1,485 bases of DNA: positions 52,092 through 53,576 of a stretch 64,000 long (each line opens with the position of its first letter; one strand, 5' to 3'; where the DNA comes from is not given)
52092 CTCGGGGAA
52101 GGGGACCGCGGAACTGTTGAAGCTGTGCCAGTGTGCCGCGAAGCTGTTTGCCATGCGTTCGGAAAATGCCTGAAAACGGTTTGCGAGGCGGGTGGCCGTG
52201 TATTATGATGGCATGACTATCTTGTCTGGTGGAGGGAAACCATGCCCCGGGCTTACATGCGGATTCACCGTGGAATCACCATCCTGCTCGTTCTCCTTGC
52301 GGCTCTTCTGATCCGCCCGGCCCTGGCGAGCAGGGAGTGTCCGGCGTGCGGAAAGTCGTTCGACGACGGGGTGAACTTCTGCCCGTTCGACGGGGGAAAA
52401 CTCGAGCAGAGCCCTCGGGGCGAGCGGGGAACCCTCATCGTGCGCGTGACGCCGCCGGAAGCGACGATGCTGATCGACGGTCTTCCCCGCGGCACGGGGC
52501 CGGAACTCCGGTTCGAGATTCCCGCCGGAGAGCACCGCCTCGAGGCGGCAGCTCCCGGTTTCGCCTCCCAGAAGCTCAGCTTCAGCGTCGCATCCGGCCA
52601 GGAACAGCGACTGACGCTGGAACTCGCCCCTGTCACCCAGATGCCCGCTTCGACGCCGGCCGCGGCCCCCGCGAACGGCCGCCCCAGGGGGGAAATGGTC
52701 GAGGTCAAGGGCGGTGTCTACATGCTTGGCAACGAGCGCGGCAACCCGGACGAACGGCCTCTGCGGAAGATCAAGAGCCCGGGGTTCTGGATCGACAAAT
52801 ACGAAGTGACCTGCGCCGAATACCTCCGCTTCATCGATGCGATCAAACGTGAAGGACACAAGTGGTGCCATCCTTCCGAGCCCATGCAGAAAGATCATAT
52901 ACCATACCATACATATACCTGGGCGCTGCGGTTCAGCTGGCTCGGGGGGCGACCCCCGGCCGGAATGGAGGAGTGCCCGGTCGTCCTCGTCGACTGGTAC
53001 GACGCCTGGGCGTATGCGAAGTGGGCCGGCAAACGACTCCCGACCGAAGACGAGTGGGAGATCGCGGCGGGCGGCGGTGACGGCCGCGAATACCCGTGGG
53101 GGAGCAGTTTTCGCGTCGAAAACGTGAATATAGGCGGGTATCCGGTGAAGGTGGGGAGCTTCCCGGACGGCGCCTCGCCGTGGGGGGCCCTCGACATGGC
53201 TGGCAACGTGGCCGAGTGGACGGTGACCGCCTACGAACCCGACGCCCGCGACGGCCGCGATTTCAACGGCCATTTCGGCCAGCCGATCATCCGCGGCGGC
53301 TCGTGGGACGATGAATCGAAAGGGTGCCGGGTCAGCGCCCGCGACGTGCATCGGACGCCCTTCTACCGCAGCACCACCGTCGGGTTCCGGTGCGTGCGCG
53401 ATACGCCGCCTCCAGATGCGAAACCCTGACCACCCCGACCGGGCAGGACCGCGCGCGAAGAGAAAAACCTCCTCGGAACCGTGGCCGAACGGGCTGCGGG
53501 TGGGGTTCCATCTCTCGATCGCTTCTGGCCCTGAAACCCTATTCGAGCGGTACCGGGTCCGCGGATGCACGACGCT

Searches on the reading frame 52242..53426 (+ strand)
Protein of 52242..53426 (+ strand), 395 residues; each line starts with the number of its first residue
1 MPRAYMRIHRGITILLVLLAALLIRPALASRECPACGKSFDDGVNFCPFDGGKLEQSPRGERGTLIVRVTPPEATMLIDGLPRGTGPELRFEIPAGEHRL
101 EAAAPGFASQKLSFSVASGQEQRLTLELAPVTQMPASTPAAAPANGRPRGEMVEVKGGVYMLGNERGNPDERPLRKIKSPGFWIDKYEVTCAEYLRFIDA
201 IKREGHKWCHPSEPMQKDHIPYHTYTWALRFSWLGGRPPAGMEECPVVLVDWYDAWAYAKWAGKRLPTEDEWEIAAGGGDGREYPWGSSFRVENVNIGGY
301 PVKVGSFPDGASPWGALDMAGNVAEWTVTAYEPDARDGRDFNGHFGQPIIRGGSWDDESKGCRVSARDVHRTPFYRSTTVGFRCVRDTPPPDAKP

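Call 82: search_protein_families(library=ncbifam, proteins=[window:52242-53426:+], max_evalue=0.00001)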
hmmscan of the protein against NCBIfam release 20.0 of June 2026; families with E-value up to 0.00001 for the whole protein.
window:52242-53426:+ (395 aa): 5 families
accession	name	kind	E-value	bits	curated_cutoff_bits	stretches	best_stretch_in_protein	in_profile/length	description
TIGR03440.2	egtB_TIGR03440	equivalog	1.6e-27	96.6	360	1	135-384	156-412/413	ergothioneine biosynthesis protein EgtB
TIGR03525.2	GldK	equivalog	1.9e-24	86.7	350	1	264-388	256-407/408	T9SS ring complex lipoprotein PorK/GldK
NF041186.1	SenA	equivalog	3.5e-22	79.3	420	1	134-385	153-381/382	selenoneine synthase SenA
TIGR04344.1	ovoA_Nterm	equivalog_domain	1.6e-07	30.5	400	1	144-385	182-444/444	5-histidylcysteine sulfoxide synthase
NF051459.1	pyoverdine_PvdO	equivalog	1.9e-06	27.2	500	0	149-387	33-279/280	dihydropyoverdine dehydrogenase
